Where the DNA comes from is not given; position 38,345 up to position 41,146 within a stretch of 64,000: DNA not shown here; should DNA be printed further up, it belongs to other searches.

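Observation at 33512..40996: Four-gene prkA - yeaH(DUF444) - spoVR - prkA-like cluster with a divergent second PrkA AAA+ paralog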

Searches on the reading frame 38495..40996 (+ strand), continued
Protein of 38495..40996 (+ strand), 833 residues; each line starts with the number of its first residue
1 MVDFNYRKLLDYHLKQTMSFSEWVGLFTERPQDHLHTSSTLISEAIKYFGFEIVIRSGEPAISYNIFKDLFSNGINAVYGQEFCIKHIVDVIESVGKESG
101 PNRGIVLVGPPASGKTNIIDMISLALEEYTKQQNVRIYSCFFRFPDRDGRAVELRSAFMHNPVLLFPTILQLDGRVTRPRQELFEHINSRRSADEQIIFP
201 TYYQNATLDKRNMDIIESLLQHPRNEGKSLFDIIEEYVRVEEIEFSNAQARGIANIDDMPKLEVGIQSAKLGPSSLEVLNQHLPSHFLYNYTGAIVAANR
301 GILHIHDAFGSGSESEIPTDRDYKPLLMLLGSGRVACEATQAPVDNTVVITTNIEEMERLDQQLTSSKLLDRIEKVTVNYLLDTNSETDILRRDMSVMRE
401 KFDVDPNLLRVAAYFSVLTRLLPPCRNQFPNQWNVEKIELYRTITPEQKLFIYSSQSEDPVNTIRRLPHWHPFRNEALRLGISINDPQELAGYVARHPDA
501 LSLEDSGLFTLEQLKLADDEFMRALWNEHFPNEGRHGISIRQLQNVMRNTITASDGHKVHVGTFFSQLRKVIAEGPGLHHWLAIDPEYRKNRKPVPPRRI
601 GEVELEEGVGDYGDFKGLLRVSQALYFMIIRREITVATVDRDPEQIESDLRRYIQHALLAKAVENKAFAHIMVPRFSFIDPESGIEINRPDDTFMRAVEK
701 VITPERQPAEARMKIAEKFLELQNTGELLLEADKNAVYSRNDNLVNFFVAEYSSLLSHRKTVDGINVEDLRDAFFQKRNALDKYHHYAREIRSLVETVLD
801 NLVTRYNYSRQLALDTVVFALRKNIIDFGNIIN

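Call 18: find_related_loci(query=window:38495-40993:+, collection=genome_contigs, flank=10000)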
Query window:38495-40993:+ (833 aa) in genome_contigs; peptide patterns used: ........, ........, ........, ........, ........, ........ (x = any residue, [..] = any of these).
91 stretches matched a pattern; 27 encode a relative of the query (tblastn E <= 1e-3); 27 distinct loci.
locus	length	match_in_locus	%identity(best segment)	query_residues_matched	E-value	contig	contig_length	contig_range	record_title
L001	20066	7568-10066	61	1-833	0e+0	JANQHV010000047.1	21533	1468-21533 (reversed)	MAG: SAR324 cluster bacterium isolate PL24a_bin.25 k99_8523717, whole genome shotgun sequence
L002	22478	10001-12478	61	7-833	0e+0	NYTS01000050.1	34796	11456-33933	MAG: Deltaproteobacteria bacterium isolate CPC61 38928, whole genome shotgun sequence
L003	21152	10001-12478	61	7-833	0e+0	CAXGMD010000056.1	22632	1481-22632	MAG TPA_asm: uncultured bacterium isolate ERR594288_concoct_130 genome assembly, contig: ERZ6778509.2160, whole genome s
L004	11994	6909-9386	61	7-833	0e+0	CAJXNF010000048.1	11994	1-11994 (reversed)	MAG TPA_asm: uncultured proteobacterium isolate SRR4030075_bin.2_MetaBAT_v2.12.1_MAG genome assembly, contig: NODE_1968_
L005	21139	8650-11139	61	4-833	0e+0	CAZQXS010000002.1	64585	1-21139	MAG TPA_asm: uncultured Pseudomonadota bacterium isolate SRP077602_co9_466 genome assembly, contig: NODE_300_length_6458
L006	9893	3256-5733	61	7-833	0e+0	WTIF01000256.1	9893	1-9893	MAG: Deltaproteobacteria bacterium isolate PL36313bin_19 NODE_3114_length_9893_cov_7.045639, whole genome shotgun sequen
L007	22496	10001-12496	61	1-833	0e+0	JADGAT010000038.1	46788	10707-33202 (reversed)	MAG: SAR324 cluster bacterium isolate nPCRbin10 nPCR_bin10_NODE_38_length_46788_cov_11.049817, whole genome shotgun sequ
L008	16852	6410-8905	62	1-833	0e+0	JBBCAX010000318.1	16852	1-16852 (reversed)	Deltaproteobacteria bacterium TL4 17951C00318.1, whole genome shotgun sequence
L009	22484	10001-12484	60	1-833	0e+0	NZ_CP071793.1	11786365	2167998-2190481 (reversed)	Sulfidibacter corallicola strain M133 chromosome, complete genome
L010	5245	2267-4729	59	7-832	0e+0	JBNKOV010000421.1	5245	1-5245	MAG: Holophagae bacterium isolate G1G2.bin.25.strict NODE_421_length_5245_cov_1.221169, whole genome shotgun sequence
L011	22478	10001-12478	60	7-833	0e+0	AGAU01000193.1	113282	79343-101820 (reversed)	SAR324 cluster bacterium JCVI-SC AAA005 ctg_485, whole genome shotgun sequence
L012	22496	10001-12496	59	1-833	0e+0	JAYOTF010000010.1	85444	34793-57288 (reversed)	MAG: Deltaproteobacteria bacterium isolate 139566_S167_metabat_bins_sens.tsv.074 NODE_186_length_85444_cov_8.281020, who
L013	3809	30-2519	60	1-832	0e+0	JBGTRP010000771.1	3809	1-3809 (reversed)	MAG: Acanthopleuribacteraceae bacterium isolate WDNA12_bin.10.orig NODE_20592_length_3809_cov_0.507333, whole genome sho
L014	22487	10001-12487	59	4-833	0e+0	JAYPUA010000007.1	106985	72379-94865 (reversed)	MAG: Deltaproteobacteria bacterium isolate 139589_S190_rosella_bins.tsv.111 NODE_132_length_106985_cov_16.053175, whole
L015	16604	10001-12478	58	4-833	0e+0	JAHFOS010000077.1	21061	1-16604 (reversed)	MAG: bacterium isolate nzgw509 NODE_2756_length_21062_cov_4.037821, whole genome shotgun sequence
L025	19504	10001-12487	59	4-833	0e+0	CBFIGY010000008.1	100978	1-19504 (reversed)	MAG: uncultured bacterium isolate Co_bin_836_permissive genome assembly, contig: Co_bin_836_permissive_c8, whole genome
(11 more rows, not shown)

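Call 41: search_dna_similar(query=window:38495-40993:+, collection=plasmids, mode=protein, max_rows=25, rows=spread)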
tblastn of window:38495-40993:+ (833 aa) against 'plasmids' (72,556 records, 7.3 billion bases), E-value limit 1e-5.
No match.

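Call 43: search_protein_representatives(protein=window:38495-40993:+)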
Query: 833 residues. Proteins with E-value up to 0.001 (for the whole library): 395; up to 1e-10: 167; up to 1e-30: 35. The best 150 are listed.
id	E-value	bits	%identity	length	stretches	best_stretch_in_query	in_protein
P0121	0.0e+00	1076.7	57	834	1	3-832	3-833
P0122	1.0e-287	973.0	67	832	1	201-832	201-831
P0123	1.0e-245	834.1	45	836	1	6-832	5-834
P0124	4.3e-226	769.2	47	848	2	10-704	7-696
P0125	4.7e-191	653.3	43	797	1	4-831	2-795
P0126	2.3e-184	631.2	50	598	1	239-832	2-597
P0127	3.8e-175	600.7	62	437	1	13-441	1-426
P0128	3.2e-139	481.9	51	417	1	417-832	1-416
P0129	5.9e-132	457.9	44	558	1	319-830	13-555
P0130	1.8e-85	304.2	58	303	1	173-416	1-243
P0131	5.2e-76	272.8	47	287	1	547-833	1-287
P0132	7.1e-70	252.5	36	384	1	444-832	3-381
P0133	7.4e-69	249.2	64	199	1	8-189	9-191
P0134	2.8e-62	227.4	50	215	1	621-831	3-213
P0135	2.6e-61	224.2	50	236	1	8-234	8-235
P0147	2.7e-36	141.5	28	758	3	18-456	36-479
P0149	4.5e-34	134.1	27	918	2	152-826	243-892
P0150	4.4e-33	130.9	28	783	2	19-460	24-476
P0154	4.7e-31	124.2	26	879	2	181-579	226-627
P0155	8.0e-31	123.4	31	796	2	290-464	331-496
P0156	2.0e-30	122.1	30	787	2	13-456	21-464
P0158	3.0e-29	118.2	27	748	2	19-467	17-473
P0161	3.6e-28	114.6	27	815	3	15-148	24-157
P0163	3.4e-27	111.4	27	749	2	29-456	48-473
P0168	4.7e-25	104.3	29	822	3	230-430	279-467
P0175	8.4e-23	96.9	26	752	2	16-456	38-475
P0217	7.0e-16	74.0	26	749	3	18-146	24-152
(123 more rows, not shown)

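Call 44: list_cluster_members(proteins=[P0147, P0149, P0150, P0154, P0155, P0156, P0158, P0161, P0123, P0125])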
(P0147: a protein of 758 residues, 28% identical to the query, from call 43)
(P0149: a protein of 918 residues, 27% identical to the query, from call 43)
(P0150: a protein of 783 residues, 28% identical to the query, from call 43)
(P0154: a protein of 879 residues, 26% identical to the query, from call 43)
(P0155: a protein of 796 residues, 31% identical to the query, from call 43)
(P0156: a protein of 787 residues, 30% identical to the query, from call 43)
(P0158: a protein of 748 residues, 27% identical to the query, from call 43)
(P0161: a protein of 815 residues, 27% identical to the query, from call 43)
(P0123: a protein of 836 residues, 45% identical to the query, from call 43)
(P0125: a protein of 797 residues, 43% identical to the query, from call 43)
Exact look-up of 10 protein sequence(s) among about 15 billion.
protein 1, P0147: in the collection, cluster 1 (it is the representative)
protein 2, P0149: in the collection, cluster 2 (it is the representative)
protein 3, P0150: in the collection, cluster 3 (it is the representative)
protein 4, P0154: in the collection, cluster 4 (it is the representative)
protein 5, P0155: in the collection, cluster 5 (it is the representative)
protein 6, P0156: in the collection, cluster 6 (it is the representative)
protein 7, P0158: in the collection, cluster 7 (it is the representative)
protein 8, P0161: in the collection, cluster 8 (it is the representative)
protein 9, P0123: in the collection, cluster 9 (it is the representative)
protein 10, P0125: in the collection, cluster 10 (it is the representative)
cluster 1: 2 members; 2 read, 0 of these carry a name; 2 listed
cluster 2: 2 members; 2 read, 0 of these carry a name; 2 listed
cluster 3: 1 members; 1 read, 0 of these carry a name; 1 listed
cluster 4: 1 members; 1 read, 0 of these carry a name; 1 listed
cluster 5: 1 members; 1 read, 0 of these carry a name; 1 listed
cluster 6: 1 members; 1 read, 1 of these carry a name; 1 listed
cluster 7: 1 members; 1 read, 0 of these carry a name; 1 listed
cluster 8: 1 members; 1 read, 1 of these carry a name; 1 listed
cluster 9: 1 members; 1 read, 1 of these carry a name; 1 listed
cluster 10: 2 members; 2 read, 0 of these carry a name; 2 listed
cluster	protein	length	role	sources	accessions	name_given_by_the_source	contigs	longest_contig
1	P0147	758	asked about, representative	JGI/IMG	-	-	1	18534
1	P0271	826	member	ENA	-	-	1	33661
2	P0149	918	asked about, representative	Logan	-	-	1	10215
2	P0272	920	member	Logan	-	-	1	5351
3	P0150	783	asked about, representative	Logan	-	-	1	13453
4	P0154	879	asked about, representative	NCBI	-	-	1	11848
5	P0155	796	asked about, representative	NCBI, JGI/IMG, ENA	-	-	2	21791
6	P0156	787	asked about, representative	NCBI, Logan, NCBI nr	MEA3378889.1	MAG: hypothetical protein U9Q69_04585 [Nanoarchaeota archaeon] | hypothetical protein [Nanoarchaeota archaeon]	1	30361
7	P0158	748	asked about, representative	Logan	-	-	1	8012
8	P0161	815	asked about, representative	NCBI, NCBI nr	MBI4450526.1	hypothetical protein HY642_01000 [Candidatus Woesearchaeota archaeon] | hypothetical protein [Candidatus Woesearchaeota archaeon]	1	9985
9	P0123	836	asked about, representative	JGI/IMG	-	predicted Ser/Thr protein kinase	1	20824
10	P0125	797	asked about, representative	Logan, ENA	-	-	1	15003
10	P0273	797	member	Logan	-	-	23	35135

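Call 47: predict_structure(alignment_id=A1)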
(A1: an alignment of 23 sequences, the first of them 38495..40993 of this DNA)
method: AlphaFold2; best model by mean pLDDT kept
length: 833 residues; sequences in the alignment: 23
mean_pLDDT: 68.1   pTM: 0.46
mean pLDDT of the five models: 68.1, 67.8, 67.0, 65.6, 64.9
residues with pLDDT >= 90: 116; 70-90: 369; 50-70: 126; < 50: 222
segments of 3 or more residues with pLDDT < 50: 1-12, 50-120, 247-265, 293-389, 456-459, 467-477, 495-500
pLDDT, mean of each block of 10 residues (from residue 1): 36 69 89 69 59 39 36 33 43 39 40 41 60 74 85 77 85 77 89 76 68 85 85 92 59 30 51 82 72 40 28 34 29 24 24 32 33 32 46 64 82 85 86 90 90 57 52 44 62 49 69 76 75 70 74 74 89 79 72 84 88 91 91 84 78 93 81 82 80 87 80 90 85 79 85 71 76 93 90 91 87 92 88 76
secondary structure, 60 per line:
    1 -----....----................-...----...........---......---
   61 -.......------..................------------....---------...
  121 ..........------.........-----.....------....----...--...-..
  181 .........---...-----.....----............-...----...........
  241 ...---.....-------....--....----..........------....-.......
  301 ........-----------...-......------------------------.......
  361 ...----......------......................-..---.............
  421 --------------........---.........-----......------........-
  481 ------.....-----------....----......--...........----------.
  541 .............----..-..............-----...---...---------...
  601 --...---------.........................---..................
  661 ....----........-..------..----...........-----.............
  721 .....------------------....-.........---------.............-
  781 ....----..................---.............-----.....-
elements in order (helices of 4 or more, strands of 3 or more residues): H6-9 E14-19 H20-29 H38-48 E52-57 E62-65 H75-92 E105-108 H118-130 E137-145 E151-155 H162-165 E170-172 E175-177 H179-189 H201-205 H210-221 H230-237 E238-243 H247-251 H259-262 E265-268 H273-282 E289-292 H294-308 H324-329 H354-363 H368-373 H380-401 H408-420 H435-442 H446-454 H460-465 H472-479 H487-491 H503-506 H511-516 H519-529 H540-553 H561-574 E598-600 E603-605 H615-639 H643-664 H669-676 H692-702 H708-725 H744-747 H749-757 H767-779 H781-784 H789-806 H810-822 H828-832

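Call 54: search_protein_families(library=pfam, proteins=[L002:6331-7107:+, L002:4753-6054:-, L002:3400-4701:+, L002:12824-13522:-, L012:8572-9807:+, L012:6545-7807:+, L012:5085-6536:+, L012:12526-14154:-, L012:14436-16307:-, L012:3606-4748:+], max_evalue=0.001)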
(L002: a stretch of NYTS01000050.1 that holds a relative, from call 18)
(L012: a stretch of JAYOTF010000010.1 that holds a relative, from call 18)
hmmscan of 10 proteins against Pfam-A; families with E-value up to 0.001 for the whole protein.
L002:6331-7107:+ (258 aa): 2 families
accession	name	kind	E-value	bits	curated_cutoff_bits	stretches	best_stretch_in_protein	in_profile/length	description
PF13443.12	HTH_26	-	3e-09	37.4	22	1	11-67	2-60/63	Cro/C1-type HTH DNA-binding domain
PF01381.28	HTH_3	-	4.5e-06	27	23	1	11-64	1-55/55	Helix-turn-helix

L002:4753-6054:- (433 aa): 3 families
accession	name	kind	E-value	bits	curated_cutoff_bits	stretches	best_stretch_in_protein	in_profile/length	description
PF03060.21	NMO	-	1.4e-25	90.8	28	1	17-308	11-265/331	Nitronate monooxygenase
PF01180.27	DHO_dh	-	7.4e-09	35.6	27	1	220-268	224-273/291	Dihydroorotate dehydrogenase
PF05690.20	ThiG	-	0.00047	20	23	1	226-272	167-212/247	Thiazole biosynthesis protein ThiG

L002:3400-4701:+ (433 aa): 5 families
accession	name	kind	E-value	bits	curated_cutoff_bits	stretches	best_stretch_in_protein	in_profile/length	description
PF02562.22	PhoH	-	1.4e-50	172.1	27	1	222-417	2-186/205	PhoH-like protein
PF13638.12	PIN_4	-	4.3e-23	82.5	21.9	1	8-144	1-131/132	PIN domain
PF13604.12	AAA_30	-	3.5e-09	37.1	27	1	348-388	88-129/191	AAA domain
PF13245.12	AAA_19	-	1.2e-05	25.9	25.1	0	345-387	87-129/134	AAA domain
PF13401.12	AAA_22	-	0.00019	22.2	27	0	346-385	83-125/130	AAA domain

L002:12824-13522:- (232 aa): 4 families
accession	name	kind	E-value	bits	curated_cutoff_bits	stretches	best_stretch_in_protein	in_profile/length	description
PF02798.26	GST_N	-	4.4e-13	49.8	20.9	1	3-81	4-76/76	Glutathione S-transferase, N-terminal domain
PF13409.12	GST_N_2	-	1.3e-11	45.4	25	1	10-81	3-69/70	Glutathione S-transferase, N-terminal domain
PF13417.12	GST_N_3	-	2.4e-09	37.9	22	1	4-83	1-71/75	Glutathione S-transferase, N-terminal domain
PF00043.30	GST_C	-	0.00077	20.1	20.7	0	133-196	27-93/93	Glutathione S-transferase, C-terminal domain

L012:8572-9807:+ (411 aa): 3 families
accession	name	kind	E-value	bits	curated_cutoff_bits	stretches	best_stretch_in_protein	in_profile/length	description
PF07690.21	MFS_1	-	9.2e-40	137.1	33.4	2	23-192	2-175/347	Major Facilitator Superfamily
PF00083.30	Sugar_tr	-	1.5e-12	47.6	22.3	1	52-193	46-193/452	Sugar (and other) transporter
PF12832.13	MFS_1_like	-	0.00013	21.6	25.2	1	45-363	27-359/373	MFS_1 like family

L012:6545-7807:+ (420 aa): 2 families
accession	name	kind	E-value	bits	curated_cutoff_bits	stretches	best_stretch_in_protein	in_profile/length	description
PF00587.30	tRNA-synt_2b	-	1e-38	133.6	29.3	1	221-397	7-178/179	tRNA synthetase class II core domain (G, H, P, S and T)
PF02403.27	Seryl_tRNA_N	-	2.3e-23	82.9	28.2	1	1-105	1-107/108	Seryl-tRNA synthetase N-terminal domain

L012:5085-6536:+ (483 aa): 1 family
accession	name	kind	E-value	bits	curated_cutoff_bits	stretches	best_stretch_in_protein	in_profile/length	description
PF01425.27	Amidase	-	2e-142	475.8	27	1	22-465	2-445/445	Amidase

L012:12526-14154:- (542 aa): 3 families
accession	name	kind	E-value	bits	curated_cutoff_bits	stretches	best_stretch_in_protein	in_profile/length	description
PF00270.35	DEAD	-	6.9e-52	176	26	1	26-195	1-165/167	DEAD/DEAH box helicase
PF00271.37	Helicase_C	-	2.4e-31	108.7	23.5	1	232-340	2-110/110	Helicase conserved C-terminal domain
PF04851.21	ResIII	-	2.4e-08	34.5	22.5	1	27-190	6-162/164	Type III restriction enzyme, res subunit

L012:14436-16307:- (623 aa): 3 families
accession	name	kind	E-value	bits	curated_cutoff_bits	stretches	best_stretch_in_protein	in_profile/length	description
PF00152.25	tRNA-synt_2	-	1e-118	396.3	25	1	151-590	1-308/308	tRNA synthetases class II (D, K and N)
PF02938.19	GAD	-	2.9e-27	95.2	23.4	1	343-436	1-95/95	GAD domain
PF01336.31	tRNA_anti-codon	-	3.7e-14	52.8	27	1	49-134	1-75/75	OB-fold nucleic acid binding domain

L012:3606-4748:+ (380 aa): 1 family
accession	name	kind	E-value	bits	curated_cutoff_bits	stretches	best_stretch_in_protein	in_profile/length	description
PF02515.22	CoA_transf_3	-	6.1e-85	286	23.3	1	14-364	1-366/366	CoA-transferase family III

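Call 63: find_encoding_contigs(protein=P0147, flank=8000, max_places=2)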
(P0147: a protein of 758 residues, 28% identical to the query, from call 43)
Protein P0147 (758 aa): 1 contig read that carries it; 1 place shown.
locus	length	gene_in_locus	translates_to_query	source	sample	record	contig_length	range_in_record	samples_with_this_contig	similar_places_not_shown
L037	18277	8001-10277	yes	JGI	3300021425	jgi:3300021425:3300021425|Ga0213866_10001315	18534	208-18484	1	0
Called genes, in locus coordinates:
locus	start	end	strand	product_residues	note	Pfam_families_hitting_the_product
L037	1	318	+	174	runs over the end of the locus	?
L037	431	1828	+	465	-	PF06689:zf-C4_ClpX, PF01078:Mg_chelatase (faint), PF05496:RuvB_N (faint), PF00004:AAA, PF07724:AAA_2, PF07728:AAA_5 (weak), PF13401:AAA_22 (faint), PF10431:ClpB_D2-small (weak)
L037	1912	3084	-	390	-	PF07617:DUF1579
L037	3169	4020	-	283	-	PF08327:AHSA1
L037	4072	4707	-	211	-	PF12840:HTH_20, PF01022:HTH_5 (weak)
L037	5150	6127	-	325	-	PF11249:DUF3047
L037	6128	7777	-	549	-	-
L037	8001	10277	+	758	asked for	PF08298:AAA_PrkA, PF06798:PrkA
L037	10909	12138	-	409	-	PF00078:RVT_1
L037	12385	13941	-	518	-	-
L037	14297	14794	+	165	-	-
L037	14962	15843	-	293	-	PF01430:HSP33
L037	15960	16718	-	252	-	PF00149:Metallophos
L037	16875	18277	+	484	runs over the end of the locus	?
